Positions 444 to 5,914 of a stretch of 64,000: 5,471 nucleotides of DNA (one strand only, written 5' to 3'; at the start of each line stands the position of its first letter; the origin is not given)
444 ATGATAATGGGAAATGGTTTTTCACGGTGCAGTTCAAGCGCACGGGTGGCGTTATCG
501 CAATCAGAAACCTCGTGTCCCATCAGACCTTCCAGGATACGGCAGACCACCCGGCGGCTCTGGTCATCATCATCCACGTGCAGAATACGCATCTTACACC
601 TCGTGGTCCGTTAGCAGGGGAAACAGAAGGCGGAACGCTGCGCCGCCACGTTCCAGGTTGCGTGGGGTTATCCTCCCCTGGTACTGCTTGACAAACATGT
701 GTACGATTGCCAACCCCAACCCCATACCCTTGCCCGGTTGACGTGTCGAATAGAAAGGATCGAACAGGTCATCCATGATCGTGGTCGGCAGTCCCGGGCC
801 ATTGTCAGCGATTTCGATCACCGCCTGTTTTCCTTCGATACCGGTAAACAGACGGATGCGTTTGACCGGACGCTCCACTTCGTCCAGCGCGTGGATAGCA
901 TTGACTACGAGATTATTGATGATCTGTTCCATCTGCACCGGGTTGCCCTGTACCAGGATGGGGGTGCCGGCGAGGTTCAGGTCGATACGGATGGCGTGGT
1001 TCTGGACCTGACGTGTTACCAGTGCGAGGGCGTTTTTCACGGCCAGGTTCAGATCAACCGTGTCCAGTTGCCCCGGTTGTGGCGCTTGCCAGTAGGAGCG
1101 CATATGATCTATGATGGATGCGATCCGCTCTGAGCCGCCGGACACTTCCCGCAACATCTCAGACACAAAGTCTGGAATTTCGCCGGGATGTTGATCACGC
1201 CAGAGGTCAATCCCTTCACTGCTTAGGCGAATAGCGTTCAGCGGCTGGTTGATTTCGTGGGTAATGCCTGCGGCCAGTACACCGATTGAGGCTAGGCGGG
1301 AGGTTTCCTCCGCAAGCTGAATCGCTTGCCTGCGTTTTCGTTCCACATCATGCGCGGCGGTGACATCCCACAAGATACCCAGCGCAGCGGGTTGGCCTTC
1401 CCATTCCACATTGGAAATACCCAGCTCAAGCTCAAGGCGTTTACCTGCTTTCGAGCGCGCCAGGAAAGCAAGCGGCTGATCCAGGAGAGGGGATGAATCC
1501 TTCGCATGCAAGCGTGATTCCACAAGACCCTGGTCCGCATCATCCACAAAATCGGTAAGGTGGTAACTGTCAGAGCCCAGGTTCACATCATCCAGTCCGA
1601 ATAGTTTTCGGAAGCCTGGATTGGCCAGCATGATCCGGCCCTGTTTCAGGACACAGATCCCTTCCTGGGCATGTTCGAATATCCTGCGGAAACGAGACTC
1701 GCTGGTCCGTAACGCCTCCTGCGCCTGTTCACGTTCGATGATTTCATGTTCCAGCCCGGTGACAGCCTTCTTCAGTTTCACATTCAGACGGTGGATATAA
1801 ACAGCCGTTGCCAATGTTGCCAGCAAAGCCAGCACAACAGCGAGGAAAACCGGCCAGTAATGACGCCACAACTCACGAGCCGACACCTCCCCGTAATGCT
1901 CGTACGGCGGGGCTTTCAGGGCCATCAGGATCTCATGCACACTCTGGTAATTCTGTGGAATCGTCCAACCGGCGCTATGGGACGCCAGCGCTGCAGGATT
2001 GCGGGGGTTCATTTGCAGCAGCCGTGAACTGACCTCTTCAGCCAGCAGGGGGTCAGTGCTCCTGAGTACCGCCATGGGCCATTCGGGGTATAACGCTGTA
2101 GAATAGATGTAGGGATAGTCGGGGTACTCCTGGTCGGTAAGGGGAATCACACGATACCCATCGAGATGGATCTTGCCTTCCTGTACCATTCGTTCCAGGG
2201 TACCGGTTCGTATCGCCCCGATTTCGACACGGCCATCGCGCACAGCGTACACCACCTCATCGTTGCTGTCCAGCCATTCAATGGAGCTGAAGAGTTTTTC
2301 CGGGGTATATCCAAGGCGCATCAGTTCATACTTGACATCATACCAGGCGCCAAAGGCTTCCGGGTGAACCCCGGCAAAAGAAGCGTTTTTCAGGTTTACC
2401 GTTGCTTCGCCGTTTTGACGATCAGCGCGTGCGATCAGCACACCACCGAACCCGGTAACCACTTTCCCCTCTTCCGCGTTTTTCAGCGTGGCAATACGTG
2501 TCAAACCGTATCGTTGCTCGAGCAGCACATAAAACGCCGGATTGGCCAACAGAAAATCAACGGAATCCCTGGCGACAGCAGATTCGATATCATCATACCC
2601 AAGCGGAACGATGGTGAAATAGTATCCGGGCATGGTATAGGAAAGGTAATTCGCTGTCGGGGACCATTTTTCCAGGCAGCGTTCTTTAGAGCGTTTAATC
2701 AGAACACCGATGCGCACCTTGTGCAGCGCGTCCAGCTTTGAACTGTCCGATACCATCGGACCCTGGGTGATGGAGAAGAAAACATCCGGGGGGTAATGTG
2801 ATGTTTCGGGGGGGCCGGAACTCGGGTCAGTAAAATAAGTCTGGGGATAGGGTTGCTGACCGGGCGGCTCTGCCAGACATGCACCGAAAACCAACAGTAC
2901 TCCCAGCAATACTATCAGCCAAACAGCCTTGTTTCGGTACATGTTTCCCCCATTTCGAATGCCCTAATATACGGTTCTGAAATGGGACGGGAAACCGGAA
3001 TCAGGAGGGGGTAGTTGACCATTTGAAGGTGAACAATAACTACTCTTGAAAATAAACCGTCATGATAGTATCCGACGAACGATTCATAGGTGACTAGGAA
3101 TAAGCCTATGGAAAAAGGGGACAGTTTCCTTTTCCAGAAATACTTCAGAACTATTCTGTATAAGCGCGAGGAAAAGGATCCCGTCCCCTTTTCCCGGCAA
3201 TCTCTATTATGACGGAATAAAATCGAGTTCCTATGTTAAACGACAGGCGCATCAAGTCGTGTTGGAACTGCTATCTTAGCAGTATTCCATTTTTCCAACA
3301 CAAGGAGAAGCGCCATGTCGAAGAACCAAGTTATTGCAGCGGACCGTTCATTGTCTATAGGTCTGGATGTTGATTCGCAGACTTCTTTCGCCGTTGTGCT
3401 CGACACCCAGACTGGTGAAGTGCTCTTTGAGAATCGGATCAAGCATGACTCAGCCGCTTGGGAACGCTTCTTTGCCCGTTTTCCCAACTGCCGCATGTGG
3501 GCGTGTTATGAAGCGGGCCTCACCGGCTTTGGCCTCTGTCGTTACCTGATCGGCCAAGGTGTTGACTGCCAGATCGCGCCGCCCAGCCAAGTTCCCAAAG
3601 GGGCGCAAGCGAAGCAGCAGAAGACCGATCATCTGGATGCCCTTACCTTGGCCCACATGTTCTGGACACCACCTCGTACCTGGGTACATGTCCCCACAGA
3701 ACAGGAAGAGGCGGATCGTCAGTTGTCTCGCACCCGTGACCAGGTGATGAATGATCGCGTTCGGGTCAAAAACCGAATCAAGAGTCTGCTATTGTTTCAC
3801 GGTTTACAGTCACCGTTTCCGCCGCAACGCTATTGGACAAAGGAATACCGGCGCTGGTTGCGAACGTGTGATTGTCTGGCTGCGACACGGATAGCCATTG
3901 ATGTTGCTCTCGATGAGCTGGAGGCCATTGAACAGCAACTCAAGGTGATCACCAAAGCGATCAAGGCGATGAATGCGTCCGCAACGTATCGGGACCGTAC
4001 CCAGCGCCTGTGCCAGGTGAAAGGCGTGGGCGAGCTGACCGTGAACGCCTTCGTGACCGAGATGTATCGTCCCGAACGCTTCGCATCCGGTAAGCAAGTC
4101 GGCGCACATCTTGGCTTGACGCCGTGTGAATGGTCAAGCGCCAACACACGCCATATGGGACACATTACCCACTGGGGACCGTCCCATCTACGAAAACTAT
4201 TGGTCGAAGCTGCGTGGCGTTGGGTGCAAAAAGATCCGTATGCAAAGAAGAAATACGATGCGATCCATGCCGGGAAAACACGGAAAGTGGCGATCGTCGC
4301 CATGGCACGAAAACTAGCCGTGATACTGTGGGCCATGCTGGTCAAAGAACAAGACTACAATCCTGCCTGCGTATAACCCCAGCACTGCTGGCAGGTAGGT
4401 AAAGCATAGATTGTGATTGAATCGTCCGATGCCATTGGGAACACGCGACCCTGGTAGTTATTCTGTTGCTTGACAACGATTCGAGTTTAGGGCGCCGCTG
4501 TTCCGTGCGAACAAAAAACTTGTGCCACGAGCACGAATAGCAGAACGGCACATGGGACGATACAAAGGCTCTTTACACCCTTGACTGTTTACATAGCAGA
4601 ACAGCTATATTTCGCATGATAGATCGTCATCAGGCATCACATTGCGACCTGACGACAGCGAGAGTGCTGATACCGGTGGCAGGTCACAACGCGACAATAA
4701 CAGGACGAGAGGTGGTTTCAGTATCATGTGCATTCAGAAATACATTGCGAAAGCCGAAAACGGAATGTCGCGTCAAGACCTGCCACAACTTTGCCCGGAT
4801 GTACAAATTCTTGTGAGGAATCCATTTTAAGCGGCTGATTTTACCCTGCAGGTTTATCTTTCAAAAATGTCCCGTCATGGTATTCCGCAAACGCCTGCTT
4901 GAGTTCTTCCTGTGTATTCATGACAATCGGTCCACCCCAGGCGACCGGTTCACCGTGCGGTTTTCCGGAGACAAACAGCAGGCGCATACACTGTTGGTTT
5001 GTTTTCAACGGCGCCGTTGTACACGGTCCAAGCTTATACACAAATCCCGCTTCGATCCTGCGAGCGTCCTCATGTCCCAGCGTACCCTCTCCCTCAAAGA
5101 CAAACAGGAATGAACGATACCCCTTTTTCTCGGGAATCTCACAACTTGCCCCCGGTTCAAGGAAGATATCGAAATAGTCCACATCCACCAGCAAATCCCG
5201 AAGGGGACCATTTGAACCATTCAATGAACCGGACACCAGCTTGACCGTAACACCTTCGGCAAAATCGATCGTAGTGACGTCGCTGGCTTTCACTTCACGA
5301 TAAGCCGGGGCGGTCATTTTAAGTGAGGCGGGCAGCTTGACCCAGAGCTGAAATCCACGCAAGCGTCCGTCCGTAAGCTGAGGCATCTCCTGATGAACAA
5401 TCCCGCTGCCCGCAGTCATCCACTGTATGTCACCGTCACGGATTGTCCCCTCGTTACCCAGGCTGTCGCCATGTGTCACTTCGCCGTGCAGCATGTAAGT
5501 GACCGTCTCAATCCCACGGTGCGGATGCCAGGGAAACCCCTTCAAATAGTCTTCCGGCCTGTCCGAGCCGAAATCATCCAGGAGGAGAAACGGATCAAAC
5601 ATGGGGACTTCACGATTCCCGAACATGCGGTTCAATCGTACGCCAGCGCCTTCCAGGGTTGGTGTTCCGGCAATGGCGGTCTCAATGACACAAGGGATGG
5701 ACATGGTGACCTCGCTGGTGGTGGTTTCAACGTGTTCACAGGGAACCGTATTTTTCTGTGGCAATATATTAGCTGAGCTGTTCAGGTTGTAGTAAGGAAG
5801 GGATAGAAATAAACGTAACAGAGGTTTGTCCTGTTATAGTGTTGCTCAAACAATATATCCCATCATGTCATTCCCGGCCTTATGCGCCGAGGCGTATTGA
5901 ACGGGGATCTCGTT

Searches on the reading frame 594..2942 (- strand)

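Call 9: search_protein_families(library=pfam, proteins=[window:594-2942:-])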
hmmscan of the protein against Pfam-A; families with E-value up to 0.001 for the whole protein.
window:594-2942:- (782 aa): 6 families
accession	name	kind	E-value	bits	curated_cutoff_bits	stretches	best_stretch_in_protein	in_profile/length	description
PF12974.12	Phosphonate-bd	-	6.8e-35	121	27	1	78-322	1-229/242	ABC transporter, phosphonate, periplasmic substrate-binding protein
PF02518.31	HATPase_c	-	2.1e-19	70.5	26.4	1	667-776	2-109/111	Histidine kinase-, DNA gyrase B-, and HSP90-like ATPase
PF13188.13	PAS_8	-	3.4e-10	39.9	21.8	1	417-468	2-53/65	PAS domain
PF00512.31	HisKA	-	2e-06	28.2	26.9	1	556-615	5-58/66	His Kinase A (phospho-acceptor) domain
PF14501.12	HATPase_c_5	-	3.7e-05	24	22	1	669-759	4-87/102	GHKL domain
PF00989.32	PAS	-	7.9e-05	23.1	22.6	1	417-453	2-39/113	PAS fold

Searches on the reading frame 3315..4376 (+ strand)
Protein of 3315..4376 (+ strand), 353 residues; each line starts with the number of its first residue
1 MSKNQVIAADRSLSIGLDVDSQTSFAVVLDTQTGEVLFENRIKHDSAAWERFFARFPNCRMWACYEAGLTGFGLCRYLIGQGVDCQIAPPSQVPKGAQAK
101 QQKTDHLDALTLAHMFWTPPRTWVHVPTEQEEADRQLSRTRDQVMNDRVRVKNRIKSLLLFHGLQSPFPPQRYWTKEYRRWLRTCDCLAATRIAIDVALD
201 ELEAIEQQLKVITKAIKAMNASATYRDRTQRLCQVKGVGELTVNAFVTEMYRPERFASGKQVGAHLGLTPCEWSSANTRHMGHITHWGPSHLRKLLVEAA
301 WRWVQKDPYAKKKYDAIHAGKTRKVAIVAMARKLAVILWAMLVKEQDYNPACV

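Call 9: search_protein_families(library=pfam, proteins=[window:3315-4376:+])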
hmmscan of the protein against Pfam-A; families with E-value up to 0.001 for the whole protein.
window:3315-4376:+ (353 aa): 2 families
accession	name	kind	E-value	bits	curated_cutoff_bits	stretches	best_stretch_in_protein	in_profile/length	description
PF02371.22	Transposase_20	-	1.4e-19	70.6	21.3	1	230-314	2-86/87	Transposase IS116/IS110/IS902 family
PF01548.23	DEDD_Tnp_IS110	-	5e-18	65.8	29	1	15-160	1-151/155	Transposase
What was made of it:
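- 3228..4599 (+): IS110/IS1111-type insertion sequence, copy 1 (recombinase gene 3315-4376), inserted in B1. Pfam DEDD_Tnp_IS110 and Transposase_20 (call 9).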

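Call 11: find_encoding_contigs(protein=window:3315-4376:+, flank=3000, max_places=10)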
Protein window:3315-4376:+ (353 aa): no gene with exactly this product is on record in the collection.

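Call 32: find_homologous_proteins(query=window:3315-4376:+, max_evalue=1e-20)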
Query window:3315-4376:+ (353 aa): 1721 proteins with E <= 1e-20 among 5113 candidates; the best 120 are listed.
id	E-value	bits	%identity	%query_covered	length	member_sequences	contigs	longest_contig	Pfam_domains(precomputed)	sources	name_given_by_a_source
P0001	1.1e-241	819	100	100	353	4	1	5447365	PF01548.24,PF02371.23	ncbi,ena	-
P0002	1.2e-204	697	85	100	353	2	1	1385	PF01548.24,PF02371.23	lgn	-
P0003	1.3e-145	503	64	99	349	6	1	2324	PF01548.24,PF02371.23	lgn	-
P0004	7.2e-140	484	60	99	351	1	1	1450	PF01548.24,PF02371.23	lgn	-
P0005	8.4e-136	471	80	72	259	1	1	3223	PF01548.24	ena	-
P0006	6.4e-134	465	58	99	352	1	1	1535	PF01548.24,PF02371.23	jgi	jgi:transposase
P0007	2.1e-127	443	55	99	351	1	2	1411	PF01548.24,PF02371.23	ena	-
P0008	6.7e-119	415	56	96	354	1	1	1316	PF01548.24,PF02371.23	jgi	jgi:transposase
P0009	7.1e-119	415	55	94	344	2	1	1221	PF01548.24,PF02371.23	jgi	jgi:transposase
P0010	8.3e-118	412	56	99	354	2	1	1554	PF01548.24,PF02371.23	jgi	-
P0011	2.2e-117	410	53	96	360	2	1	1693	PF01548.24,PF02371.23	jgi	-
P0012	2.2e-116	407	49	99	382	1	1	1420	PF01548.24,PF02371.23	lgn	-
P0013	1.5e-115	404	53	99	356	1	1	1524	PF01548.24,PF02371.23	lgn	-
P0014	5.4e-115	402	51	99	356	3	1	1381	PF01548.24,PF02371.23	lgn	-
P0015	1.0e-114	402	50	99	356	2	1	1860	PF01548.24,PF02371.23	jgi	jgi:transposase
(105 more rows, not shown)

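Call 33: find_encoding_contigs(protein=P0001, flank=10000, max_places=10)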
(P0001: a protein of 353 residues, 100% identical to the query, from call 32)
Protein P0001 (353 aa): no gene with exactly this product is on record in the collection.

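Call 34: list_cluster_members(proteins=[P0001])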
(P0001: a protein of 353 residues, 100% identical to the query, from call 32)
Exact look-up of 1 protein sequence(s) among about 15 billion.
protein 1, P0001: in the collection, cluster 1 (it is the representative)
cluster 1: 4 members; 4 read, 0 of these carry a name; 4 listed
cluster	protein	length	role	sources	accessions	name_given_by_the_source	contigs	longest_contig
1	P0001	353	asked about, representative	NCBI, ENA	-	-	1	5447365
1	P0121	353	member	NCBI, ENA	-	-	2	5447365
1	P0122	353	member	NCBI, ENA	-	-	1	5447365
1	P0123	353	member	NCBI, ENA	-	-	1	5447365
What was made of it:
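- The source is a single 5.45-Mb contig (calls 32, 34).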

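Call 76: find_encoding_contigs(protein=P0002, flank=5000, max_places=5)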
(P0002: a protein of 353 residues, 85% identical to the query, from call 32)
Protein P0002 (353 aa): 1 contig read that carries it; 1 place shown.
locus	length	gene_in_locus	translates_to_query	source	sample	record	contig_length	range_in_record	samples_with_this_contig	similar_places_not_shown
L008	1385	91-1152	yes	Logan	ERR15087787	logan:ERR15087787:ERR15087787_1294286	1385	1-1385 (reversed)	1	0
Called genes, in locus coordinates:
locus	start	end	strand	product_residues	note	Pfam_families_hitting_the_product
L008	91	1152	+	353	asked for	PF01548:DEDD_Tnp_IS110, PF02371:Transposase_20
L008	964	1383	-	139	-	?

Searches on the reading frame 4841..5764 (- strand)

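Call 9: search_protein_families(library=pfam, proteins=[window:4841-5764:-])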
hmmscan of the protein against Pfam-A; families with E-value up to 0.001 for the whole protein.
window:4841-5764:- (307 aa): 2 families
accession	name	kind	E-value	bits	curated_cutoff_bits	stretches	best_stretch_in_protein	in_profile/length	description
PF02678.22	Pirin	-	9e-37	125.8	26.1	1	42-142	2-108/108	Pirin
PF05726.19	Pirin_C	-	1.4e-22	80.4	27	1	197-300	1-102/103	Pirin C-terminal cupin domain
